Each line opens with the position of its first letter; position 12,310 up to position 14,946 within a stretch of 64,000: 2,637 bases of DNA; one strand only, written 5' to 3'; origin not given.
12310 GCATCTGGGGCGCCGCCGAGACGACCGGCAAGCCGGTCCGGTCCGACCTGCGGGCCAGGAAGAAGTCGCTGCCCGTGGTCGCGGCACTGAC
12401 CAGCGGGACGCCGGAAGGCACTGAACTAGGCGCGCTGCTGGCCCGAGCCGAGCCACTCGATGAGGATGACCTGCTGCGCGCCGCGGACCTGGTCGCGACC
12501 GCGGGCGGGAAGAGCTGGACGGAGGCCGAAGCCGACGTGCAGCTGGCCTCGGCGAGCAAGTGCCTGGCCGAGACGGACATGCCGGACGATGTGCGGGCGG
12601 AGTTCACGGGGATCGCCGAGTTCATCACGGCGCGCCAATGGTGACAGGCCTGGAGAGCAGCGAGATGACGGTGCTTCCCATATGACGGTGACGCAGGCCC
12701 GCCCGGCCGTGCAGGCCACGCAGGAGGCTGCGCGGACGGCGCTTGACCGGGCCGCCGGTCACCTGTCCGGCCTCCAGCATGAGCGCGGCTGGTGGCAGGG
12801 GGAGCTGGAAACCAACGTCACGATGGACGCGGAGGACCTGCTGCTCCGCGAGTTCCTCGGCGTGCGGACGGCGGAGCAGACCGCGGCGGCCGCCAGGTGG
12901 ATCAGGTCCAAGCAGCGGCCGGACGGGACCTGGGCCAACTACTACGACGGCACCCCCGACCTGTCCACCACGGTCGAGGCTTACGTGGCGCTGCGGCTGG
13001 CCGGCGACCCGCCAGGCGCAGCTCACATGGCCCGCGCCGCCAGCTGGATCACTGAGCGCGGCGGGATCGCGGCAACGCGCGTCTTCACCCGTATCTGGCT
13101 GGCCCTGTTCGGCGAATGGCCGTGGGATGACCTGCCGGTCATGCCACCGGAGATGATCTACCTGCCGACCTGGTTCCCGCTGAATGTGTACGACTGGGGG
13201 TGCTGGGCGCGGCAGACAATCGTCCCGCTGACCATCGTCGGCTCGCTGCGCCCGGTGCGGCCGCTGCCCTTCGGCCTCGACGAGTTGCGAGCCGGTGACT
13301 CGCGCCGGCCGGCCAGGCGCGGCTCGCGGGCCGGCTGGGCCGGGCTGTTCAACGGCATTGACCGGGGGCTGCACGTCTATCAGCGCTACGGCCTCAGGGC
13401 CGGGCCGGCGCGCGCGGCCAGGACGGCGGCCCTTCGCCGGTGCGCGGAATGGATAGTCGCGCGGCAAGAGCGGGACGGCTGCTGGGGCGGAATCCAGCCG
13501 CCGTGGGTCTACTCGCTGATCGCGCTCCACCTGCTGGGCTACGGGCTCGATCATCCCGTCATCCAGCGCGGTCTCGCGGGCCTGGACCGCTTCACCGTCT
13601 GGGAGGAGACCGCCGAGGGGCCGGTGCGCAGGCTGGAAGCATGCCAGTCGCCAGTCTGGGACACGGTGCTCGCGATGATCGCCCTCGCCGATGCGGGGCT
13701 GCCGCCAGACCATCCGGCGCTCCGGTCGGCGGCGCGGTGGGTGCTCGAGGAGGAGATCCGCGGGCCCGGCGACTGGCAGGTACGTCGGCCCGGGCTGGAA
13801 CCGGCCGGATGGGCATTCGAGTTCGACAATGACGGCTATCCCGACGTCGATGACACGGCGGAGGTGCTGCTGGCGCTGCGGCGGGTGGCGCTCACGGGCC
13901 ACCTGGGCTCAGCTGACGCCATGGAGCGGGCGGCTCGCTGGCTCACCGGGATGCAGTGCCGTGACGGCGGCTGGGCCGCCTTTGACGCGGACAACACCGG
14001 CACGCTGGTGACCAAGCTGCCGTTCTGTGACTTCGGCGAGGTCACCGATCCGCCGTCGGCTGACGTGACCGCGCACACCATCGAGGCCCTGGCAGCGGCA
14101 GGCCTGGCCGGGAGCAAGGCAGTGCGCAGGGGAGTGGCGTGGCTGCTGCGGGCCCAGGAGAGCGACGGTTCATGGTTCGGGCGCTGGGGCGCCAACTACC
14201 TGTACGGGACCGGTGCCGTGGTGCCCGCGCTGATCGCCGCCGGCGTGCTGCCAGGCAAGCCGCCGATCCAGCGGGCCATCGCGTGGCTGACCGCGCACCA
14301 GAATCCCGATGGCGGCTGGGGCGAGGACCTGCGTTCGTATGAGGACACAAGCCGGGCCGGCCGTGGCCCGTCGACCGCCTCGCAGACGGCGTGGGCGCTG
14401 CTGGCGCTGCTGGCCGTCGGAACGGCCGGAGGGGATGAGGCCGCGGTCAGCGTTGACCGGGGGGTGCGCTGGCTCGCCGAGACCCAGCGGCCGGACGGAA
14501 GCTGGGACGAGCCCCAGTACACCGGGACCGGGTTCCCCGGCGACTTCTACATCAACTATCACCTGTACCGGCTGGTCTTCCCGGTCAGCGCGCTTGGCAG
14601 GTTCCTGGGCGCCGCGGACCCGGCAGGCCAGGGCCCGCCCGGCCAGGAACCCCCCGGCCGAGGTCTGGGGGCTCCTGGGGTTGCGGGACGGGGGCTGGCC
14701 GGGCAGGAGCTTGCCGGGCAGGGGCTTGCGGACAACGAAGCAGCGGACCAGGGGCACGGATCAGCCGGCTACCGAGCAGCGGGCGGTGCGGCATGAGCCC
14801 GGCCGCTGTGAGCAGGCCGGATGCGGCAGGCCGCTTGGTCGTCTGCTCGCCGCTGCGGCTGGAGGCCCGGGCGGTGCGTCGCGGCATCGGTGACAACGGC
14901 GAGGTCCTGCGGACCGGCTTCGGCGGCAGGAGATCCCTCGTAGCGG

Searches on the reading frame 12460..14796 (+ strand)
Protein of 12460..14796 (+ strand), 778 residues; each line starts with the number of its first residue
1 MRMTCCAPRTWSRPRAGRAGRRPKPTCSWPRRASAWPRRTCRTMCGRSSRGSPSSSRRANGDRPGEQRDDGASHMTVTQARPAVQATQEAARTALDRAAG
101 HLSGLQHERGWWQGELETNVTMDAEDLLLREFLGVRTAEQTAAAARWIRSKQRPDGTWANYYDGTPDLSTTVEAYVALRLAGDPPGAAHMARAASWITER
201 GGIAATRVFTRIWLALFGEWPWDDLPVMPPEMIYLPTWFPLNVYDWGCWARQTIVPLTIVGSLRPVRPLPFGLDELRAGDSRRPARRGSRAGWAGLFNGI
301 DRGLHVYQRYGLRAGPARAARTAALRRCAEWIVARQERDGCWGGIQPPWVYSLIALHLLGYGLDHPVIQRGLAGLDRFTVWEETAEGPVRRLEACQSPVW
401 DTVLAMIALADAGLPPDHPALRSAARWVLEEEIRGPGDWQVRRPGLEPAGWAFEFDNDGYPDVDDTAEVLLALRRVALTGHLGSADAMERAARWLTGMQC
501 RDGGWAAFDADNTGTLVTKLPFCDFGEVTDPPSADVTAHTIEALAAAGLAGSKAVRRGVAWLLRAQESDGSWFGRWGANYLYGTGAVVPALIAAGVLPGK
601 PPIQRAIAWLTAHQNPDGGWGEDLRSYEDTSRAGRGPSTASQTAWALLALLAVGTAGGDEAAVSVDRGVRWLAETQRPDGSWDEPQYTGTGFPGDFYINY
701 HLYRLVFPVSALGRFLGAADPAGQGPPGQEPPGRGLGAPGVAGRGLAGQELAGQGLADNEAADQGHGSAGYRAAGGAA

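Call 3: search_protein_families(library=pfam, proteins=[window:12460-14796:+])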
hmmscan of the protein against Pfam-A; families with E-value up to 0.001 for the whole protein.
window:12460-14796:+ (778 aa): 5 families
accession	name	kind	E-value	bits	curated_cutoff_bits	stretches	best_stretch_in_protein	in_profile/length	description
PF13243.12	SQHop_cyclase_C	-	2e-137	457.9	26.1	1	397-715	2-317/319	Squalene-hopene cyclase C-terminal domain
PF13249.12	SQHop_cyclase_N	-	2.4e-127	424.5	26.2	1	96-383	2-290/291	Squalene-hopene cyclase N-terminal domain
PF00432.27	Prenyltrans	-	9.9e-09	35.5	26.5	0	604-684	53-120/304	Prenyltransferase alpha-alpha toroid domain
PF07678.20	TED_complement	-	1.2e-07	31.5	22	0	602-676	115-190/312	A-macroglobulin TED domain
PF09282.15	Mago-bind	-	2.9e-05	24.3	20.6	0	668-682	1-15/27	Mago binding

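Call 55: find_homologous_proteins(query=window:12808-14796:+, max_evalue=1e-100)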
Query window:12808-14796:+ (662 aa): 7988 proteins with E <= 1e-100 among 8000 candidates; the best 120 are listed.
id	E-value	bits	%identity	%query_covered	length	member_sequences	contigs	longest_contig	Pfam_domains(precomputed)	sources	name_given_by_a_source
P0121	0.0e+0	1513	99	100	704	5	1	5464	PF07678.21,PF13243.13,PF00432.28,PF13249.13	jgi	jgi:squalene-hopene/tetraprenyl-beta-curcumene cyclase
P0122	0.0e+0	1316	94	91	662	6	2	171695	PF07678.21,PF13243.13,PF00432.28,PF13249.13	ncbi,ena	-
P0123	0.0e+0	1286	86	100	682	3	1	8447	PF07678.21,PF13243.13,PF00432.28,PF13249.13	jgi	-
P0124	0.0e+0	1230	88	91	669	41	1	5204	PF07678.21,PF13243.13,PF00432.28,PF13249.13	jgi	jgi:squalene-hopene/tetraprenyl-beta-curcumene cyclase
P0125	0.0e+0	1197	86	92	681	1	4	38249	PF07678.21,PF13243.13,PF00432.28,PF13249.13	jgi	jgi:squalene-hopene/tetraprenyl-beta-curcumene cyclase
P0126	0.0e+0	1191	84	92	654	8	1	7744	PF07678.21,PF13243.13,PF00432.28,PF13249.13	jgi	jgi:squalene-hopene/tetraprenyl-beta-curcumene cyclase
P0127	0.0e+0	1147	81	92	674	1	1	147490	PF07678.21,PF13243.13,PF00432.28,PF13249.13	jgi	jgi:squalene-hopene/tetraprenyl-beta-curcumene cyclase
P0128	0.0e+0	1135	81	91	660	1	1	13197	PF07678.21,PF13243.13,PF00432.28,PF13249.13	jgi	jgi:squalene-hopene/tetraprenyl-beta-curcumene cyclase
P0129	0.0e+0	1133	81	91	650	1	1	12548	PF07678.21,PF13243.13,PF00432.28,PF13249.13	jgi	-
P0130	0.0e+0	1126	80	91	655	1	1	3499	PF07678.21,PF13243.13,PF00432.28,PF13249.13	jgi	jgi:squalene-hopene/tetraprenyl-beta-curcumene cyclase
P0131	0.0e+0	1120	80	91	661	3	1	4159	PF07678.21,PF13243.13,PF00432.28,PF13249.13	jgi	jgi:squalene-hopene/tetraprenyl-beta-curcumene cyclase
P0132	0.0e+0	1119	80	91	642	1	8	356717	PF07678.21,PF13243.13,PF00432.28,PF13249.13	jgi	jgi:squalene-hopene/tetraprenyl-beta-curcumene cyclase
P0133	0.0e+0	1118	91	80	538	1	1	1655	PF07678.21,PF13243.13,PF00432.28,PF13249.13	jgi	jgi:squalene-hopene/tetraprenyl-beta-curcumene cyclase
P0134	0.0e+0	1117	79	91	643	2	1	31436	PF07678.21,PF13243.13,PF00432.28,PF13249.13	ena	-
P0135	0.0e+0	1112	80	91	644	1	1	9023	PF07678.21,PF13243.13,PF00432.28,PF13249.13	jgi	-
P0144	0.0e+0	1103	79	91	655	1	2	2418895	PF07678.21,PF13243.13,PF00432.28,PF13249.13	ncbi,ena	-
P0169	0.0e+0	1094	79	91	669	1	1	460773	PF07678.21,PF13243.13,PF00432.28,PF13249.13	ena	-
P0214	0.0e+0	1085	79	92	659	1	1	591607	PF07678.21,PF13243.13,PF00432.28,PF13249.13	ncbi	-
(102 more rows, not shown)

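Call 56: find_encoding_contigs(protein=P0144, flank=10000, max_places=2)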
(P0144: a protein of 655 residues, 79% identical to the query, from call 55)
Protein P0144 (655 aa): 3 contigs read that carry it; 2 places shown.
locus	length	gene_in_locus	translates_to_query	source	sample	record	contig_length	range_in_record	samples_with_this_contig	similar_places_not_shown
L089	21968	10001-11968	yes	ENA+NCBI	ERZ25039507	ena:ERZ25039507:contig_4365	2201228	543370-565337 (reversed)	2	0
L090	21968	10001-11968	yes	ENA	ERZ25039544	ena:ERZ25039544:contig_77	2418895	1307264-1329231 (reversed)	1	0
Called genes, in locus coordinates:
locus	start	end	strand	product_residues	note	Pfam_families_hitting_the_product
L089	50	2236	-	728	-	PF13428:TPR_14 (faint), PF14559:TPR_19 (faint), PF13424:TPR_12, PF13424:TPR_12, PF13374:TPR_10 (weak), PF13424:TPR_12, PF24885:TPR_NPHP3, PF13374:TPR_10, +4 more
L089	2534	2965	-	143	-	PF02133:Transp_cyt_pur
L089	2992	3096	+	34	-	-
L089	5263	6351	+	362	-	PF00494:SQS_PSY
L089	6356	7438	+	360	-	PF00494:SQS_PSY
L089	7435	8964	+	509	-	PF00890:FAD_binding_2, PF01266:DAO, PF01593:Amino_oxidase, PF07992:Pyr_redox_2 (weak), PF12831:FAD_oxidored, PF13450:NAD_binding_8, PF01593:Amino_oxidase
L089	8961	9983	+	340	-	PF00348:polyprenyl_synt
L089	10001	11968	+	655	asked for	PF13249:SQHop_cyclase_N, PF00432:Prenyltrans (faint), PF07678:TED_complement (faint), PF13243:SQHop_cyclase_C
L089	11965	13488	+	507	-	PF01048:PNP_UDP_1, PF02401:LYTB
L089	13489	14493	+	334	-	PF04055:Radical_SAM, PF11946:DUF3463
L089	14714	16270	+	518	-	PF13231:PMT_2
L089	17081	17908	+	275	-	-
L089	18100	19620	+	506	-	PF12704:MacB_PCD, PF02687:FtsX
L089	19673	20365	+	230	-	PF00005:ABC_tran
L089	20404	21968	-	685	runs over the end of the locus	PF01590:GAF (faint), PF13185:GAF_2 (faint), PF07228:SpoIIE, PF13581:HATPase_c_2, PF02518:HATPase_c (weak)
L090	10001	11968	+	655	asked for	PF13249:SQHop_cyclase_N, PF00432:Prenyltrans (faint), PF07678:TED_complement (faint), PF13243:SQHop_cyclase_C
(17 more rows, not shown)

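Call 57: find_encoding_contigs(protein=P0214, flank=10000, max_places=2)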
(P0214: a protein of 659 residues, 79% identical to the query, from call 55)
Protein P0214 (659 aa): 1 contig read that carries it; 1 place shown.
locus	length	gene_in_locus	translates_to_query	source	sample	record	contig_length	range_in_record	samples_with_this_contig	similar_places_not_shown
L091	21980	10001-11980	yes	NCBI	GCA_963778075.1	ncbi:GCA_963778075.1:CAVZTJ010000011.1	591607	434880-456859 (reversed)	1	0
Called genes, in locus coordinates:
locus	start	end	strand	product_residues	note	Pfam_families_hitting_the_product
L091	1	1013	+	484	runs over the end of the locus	PF00324:AA_permease, PF13520:AA_permease_2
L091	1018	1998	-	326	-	PF00583:Acetyltransf_1 (weak)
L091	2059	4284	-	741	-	PF13424:TPR_12 (weak), PF13424:TPR_12 (weak), PF13374:TPR_10 (weak), PF13424:TPR_12, PF13374:TPR_10 (weak), PF24885:TPR_NPHP3, PF13424:TPR_12, PF13374:TPR_10, +6 more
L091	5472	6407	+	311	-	PF00494:SQS_PSY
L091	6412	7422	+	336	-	-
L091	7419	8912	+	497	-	PF00890:FAD_binding_2, PF01266:DAO (faint), PF01593:Amino_oxidase, PF07992:Pyr_redox_2 (faint), PF12831:FAD_oxidored, PF13450:NAD_binding_8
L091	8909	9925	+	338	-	PF00348:polyprenyl_synt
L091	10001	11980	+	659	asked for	PF00432:Prenyltrans (faint), PF13249:SQHop_cyclase_N, PF07678:TED_complement (faint), PF13243:SQHop_cyclase_C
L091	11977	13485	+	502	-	PF01048:PNP_UDP_1 (weak), PF02401:LYTB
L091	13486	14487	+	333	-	PF04055:Radical_SAM, PF11946:DUF3463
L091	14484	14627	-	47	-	-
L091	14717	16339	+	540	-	PF13231:PMT_2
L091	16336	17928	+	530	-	PF13231:PMT_2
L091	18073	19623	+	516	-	-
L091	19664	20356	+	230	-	PF00005:ABC_tran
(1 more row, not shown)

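Call 58: find_encoding_contigs(protein=P0169, flank=10000, max_places=2)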
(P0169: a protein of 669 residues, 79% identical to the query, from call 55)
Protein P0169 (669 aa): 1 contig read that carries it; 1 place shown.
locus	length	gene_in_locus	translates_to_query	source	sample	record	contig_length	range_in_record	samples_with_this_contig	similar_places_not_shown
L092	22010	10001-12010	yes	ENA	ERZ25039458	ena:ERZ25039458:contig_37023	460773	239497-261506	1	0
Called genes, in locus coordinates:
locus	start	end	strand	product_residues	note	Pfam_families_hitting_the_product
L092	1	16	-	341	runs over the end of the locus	PF00857:Isochorismatase, PF01980:TrmO_N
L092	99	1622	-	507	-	PF00501:AMP-binding, PF13193:AMP-binding_C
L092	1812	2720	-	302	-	PF00561:Abhydrolase_1, PF12146:Hydrolase_4, PF12697:Abhydrolase_6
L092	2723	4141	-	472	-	PF03007:WS_DGAT_cat, PF06974:WS_DGAT_C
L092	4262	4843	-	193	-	PF00440:TetR_N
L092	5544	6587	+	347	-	PF00494:SQS_PSY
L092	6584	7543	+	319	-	PF00494:SQS_PSY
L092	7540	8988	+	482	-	PF00070:Pyr_redox (faint), PF00890:FAD_binding_2, PF01266:DAO, PF01593:Amino_oxidase, PF07992:Pyr_redox_2 (weak), PF12831:FAD_oxidored, PF13450:NAD_binding_8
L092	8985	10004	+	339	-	PF00348:polyprenyl_synt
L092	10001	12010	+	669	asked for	PF07678:TED_complement (faint), PF13249:SQHop_cyclase_N, PF13243:SQHop_cyclase_C, PF00432:Prenyltrans (weak)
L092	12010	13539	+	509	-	PF01048:PNP_UDP_1 (weak), PF02401:LYTB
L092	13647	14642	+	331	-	PF04055:Radical_SAM, PF11946:DUF3463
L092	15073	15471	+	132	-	-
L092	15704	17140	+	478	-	PF05694:SBP56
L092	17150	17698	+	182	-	-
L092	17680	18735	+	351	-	PF17197:DUF5134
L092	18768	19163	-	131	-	PF00581:Rhodanese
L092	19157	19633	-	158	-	PF05995:CDO_I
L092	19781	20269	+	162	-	PF00484:Pro_CA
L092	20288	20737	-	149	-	PF10604:Polyketide_cyc2 (weak)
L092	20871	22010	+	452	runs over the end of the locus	PF20091:Abhydrolase_10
